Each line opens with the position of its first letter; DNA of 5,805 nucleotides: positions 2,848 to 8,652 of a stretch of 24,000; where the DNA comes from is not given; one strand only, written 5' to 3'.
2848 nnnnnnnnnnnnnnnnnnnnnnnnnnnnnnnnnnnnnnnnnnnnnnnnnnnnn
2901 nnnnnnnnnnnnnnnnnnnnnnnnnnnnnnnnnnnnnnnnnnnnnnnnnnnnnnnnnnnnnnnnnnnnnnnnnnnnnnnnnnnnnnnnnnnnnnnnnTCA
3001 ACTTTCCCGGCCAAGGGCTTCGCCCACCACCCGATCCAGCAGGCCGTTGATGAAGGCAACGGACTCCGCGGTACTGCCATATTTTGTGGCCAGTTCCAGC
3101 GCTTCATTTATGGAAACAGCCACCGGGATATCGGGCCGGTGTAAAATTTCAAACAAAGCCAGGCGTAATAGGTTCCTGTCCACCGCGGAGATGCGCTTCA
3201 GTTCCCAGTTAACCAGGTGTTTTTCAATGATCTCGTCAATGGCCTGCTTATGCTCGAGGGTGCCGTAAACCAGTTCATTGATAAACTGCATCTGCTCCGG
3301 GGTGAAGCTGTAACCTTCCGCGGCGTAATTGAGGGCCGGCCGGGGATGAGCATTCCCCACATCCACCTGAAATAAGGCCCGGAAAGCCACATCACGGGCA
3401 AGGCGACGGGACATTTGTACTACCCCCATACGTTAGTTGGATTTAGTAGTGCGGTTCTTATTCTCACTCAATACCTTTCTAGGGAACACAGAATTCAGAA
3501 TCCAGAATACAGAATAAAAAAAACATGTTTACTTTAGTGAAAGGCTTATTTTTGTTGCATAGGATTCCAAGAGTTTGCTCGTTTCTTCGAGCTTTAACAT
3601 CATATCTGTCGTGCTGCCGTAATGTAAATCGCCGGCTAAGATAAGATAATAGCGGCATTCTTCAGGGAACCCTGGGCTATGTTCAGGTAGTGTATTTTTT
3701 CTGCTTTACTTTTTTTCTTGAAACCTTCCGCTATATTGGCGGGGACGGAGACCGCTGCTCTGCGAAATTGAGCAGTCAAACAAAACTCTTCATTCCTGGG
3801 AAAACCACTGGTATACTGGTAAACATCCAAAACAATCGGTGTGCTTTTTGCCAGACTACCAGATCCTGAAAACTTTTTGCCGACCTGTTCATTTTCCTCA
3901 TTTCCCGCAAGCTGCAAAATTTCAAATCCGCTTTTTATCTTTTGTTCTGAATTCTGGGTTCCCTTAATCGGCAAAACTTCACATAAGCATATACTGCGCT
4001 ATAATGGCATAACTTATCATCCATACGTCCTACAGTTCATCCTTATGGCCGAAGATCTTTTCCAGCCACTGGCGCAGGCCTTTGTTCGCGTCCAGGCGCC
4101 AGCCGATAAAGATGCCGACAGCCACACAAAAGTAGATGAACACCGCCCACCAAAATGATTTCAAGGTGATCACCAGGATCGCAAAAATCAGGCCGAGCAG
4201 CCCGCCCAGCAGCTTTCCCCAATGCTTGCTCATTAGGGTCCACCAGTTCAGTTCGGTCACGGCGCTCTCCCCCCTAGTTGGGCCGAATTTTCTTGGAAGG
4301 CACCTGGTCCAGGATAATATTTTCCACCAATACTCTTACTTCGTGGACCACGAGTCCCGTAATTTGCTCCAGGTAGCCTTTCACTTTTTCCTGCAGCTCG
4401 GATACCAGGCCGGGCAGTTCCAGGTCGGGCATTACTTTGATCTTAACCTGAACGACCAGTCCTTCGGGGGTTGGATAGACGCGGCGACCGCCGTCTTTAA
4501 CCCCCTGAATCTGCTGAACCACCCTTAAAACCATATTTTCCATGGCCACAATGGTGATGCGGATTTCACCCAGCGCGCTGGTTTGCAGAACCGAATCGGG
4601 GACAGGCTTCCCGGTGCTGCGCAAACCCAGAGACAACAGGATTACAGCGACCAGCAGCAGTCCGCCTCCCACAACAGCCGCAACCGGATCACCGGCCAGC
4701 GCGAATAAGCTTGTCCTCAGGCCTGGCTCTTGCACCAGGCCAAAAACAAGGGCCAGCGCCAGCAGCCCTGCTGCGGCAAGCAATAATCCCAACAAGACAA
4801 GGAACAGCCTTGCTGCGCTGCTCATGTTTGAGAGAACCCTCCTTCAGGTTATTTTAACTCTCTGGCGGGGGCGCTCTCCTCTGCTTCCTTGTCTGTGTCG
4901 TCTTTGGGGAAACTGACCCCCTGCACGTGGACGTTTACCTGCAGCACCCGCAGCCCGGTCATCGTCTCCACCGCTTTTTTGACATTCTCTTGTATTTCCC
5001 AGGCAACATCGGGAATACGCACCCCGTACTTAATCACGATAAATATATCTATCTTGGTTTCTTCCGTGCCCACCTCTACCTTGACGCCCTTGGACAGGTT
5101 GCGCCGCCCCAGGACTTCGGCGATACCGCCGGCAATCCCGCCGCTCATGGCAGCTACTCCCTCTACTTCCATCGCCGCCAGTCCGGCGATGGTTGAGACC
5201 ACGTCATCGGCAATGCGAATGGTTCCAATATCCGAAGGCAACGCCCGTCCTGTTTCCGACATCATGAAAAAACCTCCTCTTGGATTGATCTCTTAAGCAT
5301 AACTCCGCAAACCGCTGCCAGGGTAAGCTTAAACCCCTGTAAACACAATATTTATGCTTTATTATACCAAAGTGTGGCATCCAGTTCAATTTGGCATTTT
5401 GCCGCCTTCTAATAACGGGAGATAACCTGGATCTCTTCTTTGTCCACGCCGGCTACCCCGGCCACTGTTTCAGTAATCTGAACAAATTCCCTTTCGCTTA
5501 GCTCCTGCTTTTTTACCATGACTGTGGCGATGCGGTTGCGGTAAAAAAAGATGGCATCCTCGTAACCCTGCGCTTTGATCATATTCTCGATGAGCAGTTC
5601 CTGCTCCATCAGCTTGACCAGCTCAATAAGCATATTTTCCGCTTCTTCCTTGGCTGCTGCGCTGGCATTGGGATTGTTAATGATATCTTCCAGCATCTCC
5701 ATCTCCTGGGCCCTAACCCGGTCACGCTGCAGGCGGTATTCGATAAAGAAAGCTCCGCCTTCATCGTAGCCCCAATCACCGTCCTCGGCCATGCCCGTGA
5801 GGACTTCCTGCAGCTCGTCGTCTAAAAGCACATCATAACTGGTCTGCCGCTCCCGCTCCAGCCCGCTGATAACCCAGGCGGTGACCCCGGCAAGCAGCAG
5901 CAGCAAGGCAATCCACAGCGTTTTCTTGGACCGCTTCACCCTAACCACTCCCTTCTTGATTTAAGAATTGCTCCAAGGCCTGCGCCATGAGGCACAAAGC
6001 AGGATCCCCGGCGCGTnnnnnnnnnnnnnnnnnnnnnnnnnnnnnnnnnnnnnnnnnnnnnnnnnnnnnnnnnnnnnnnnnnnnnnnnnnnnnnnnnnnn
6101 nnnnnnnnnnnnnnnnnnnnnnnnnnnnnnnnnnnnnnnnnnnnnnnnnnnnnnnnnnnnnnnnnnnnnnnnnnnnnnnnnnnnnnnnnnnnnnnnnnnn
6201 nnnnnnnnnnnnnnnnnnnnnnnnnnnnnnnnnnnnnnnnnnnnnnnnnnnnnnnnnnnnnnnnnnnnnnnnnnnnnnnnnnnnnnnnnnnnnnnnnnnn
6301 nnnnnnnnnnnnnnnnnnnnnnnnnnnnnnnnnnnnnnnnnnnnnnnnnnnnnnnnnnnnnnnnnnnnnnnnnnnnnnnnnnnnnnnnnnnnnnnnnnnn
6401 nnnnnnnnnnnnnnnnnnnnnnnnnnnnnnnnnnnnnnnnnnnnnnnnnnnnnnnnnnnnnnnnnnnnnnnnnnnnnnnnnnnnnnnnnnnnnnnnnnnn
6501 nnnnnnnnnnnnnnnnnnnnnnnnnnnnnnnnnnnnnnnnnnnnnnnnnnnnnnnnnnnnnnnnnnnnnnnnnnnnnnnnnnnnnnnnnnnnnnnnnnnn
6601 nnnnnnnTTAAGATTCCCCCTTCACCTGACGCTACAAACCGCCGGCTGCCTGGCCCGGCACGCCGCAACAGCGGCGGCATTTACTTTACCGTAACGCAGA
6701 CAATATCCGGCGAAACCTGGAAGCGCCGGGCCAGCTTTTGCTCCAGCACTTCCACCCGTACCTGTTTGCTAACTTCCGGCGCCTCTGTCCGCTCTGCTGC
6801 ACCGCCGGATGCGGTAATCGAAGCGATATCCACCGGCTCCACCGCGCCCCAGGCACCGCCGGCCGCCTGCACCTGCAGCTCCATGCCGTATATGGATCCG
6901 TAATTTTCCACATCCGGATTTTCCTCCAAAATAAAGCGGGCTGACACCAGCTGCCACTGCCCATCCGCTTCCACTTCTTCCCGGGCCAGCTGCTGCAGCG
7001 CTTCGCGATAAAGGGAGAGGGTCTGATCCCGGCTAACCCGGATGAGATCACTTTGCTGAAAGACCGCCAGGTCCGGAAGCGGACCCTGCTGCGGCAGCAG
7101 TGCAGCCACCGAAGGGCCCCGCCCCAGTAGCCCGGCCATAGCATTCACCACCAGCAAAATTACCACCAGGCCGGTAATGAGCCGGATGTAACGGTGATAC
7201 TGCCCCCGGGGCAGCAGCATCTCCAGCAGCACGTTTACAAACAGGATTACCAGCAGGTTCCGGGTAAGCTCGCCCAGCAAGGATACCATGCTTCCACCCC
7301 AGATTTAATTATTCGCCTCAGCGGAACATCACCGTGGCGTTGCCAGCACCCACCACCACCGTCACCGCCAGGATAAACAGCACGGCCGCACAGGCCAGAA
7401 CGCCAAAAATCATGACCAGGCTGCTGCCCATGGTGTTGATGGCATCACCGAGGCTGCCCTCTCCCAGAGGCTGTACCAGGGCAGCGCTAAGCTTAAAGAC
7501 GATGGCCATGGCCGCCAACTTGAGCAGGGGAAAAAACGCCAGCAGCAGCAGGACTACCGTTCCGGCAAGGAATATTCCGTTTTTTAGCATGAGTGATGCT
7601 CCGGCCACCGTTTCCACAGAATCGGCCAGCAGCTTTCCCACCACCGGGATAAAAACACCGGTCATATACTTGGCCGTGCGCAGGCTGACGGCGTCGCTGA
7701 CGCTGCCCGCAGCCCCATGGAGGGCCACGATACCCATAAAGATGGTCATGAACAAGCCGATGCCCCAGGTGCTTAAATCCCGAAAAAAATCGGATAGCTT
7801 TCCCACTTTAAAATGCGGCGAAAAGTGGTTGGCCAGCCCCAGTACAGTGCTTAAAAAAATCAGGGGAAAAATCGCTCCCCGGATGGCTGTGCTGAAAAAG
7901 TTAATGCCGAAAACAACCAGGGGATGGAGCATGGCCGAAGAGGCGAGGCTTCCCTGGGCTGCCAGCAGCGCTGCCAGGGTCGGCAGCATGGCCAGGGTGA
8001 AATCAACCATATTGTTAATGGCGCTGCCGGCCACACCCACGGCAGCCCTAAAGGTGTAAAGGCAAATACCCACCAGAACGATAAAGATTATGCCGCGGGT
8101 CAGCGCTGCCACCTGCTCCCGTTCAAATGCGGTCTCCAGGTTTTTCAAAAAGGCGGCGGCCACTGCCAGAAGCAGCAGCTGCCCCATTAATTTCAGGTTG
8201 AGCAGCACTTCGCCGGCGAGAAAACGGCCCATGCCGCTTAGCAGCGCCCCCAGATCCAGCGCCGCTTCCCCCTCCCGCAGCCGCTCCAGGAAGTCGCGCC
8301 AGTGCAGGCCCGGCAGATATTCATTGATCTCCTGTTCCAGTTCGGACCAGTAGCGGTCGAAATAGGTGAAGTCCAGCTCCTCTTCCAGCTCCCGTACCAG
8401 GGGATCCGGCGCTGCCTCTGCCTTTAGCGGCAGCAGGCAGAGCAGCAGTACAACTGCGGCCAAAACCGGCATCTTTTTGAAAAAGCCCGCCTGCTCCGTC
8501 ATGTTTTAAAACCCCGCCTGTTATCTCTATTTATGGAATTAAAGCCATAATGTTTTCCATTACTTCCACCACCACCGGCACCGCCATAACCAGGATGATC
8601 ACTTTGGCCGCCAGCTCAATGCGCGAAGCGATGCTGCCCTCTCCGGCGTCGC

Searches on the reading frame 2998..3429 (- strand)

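Call 11: search_protein_families(library=pfam, proteins=[window:2998-3429:-])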
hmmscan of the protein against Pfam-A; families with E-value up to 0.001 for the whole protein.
window:2998-3429:- (143 aa): 1 family
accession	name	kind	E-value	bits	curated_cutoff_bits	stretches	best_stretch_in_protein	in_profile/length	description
PF01029.23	NusB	-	2.4e-34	119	23.1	1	11-134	3-131/133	NusB family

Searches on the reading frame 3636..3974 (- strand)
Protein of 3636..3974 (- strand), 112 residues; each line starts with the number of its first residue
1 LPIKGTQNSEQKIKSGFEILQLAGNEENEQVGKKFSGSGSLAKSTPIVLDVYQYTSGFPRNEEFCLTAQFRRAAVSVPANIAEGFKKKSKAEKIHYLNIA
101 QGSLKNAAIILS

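Call 11: search_protein_families(library=pfam, proteins=[window:3636-3974:-])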
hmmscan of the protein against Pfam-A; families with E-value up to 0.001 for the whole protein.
window:3636-3974:- (112 aa): 1 family
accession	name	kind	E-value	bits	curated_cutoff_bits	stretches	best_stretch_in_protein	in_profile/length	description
PF05635.17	23S_rRNA_IVP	-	7.7e-22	78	33.8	1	43-106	8-71/106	23S rRNA-intervening sequence protein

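Call 76: search_protein_families(library=ncbifam, proteins=[window:3636-3974:-])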
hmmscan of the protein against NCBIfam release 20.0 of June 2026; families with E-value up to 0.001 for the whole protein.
window:3636-3974:- (112 aa): 4 families
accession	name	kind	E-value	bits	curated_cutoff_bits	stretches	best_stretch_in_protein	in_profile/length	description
TIGR02436.1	TIGR02436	subfamily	6.3e-21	74.6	24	1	43-105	4-66/109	four helix bundle protein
NF008911.0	PRK12275.1-2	subfamily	1.5e-20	73.9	137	1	44-106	13-75/118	hypothetical protein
NF008912.0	PRK12275.1-6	subfamily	1.9e-13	50.5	124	1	43-107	11-72/117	hypothetical protein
NF033474.1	DivGenRetAVD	equivalog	0.00025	21.3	80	1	45-100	8-63/104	diversity-generating retroelement protein Avd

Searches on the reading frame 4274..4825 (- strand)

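Call 11: search_protein_families(library=pfam, proteins=[window:4274-4825:-])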
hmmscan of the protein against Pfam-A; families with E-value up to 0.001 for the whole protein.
window:4274-4825:- (183 aa): 1 family
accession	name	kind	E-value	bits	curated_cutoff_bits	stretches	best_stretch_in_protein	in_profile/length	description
PF03780.18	Asp23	-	0.0002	22.2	28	1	93-170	27-107/108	Asp23 family, cell envelope-related function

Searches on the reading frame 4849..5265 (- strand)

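Call 11: search_protein_families(library=pfam, proteins=[window:4849-5265:-])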
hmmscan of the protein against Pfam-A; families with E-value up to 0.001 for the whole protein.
window:4849-5265:- (138 aa): 1 family
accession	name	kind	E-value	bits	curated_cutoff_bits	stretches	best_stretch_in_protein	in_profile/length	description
PF03780.18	Asp23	-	1.1e-38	132.4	28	1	14-117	3-107/108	Asp23 family, cell envelope-related function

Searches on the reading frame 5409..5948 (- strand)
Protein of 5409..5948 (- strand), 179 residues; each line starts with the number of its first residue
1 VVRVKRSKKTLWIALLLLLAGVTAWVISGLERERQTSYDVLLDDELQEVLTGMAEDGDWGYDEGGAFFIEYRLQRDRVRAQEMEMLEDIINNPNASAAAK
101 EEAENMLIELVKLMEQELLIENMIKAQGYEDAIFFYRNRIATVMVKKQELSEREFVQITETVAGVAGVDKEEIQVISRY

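Call 11: search_protein_families(library=pfam, proteins=[window:5409-5948:-])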
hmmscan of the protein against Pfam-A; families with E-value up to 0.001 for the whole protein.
window:5409-5948:- (179 aa): 1 family
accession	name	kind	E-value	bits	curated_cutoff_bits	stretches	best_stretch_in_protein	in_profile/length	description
PF12685.13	SpoIIIAH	-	7.5e-34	117.8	30.6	1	43-175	60-191/191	SpoIIIAH-like protein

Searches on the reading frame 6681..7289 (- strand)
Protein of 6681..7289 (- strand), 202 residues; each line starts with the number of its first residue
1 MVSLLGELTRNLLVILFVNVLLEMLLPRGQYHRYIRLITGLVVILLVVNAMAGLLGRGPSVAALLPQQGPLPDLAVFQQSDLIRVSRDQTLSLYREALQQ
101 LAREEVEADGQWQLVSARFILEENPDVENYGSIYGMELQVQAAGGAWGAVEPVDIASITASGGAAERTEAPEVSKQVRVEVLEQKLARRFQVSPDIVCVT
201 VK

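Call 11: search_protein_families(library=pfam, proteins=[window:6681-7289:-])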
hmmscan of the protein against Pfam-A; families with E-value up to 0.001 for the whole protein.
window:6681-7289:- (202 aa): 1 family
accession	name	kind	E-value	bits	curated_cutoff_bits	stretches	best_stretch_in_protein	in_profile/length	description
PF09581.16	Spore_III_AF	-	3.9e-24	86.1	28.3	1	14-199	2-184/185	Stage III sporulation protein AF (Spore_III_AF)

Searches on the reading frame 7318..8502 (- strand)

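Call 11: search_protein_families(library=pfam, proteins=[window:7318-8502:-])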
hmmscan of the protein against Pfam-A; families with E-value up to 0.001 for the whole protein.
window:7318-8502:- (394 aa): 1 family
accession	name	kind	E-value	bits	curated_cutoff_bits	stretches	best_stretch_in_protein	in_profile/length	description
PF09546.15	Spore_III_AE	-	5.2e-91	305.6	27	1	68-387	3-321/321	Stage III sporulation protein AE (spore_III_AE)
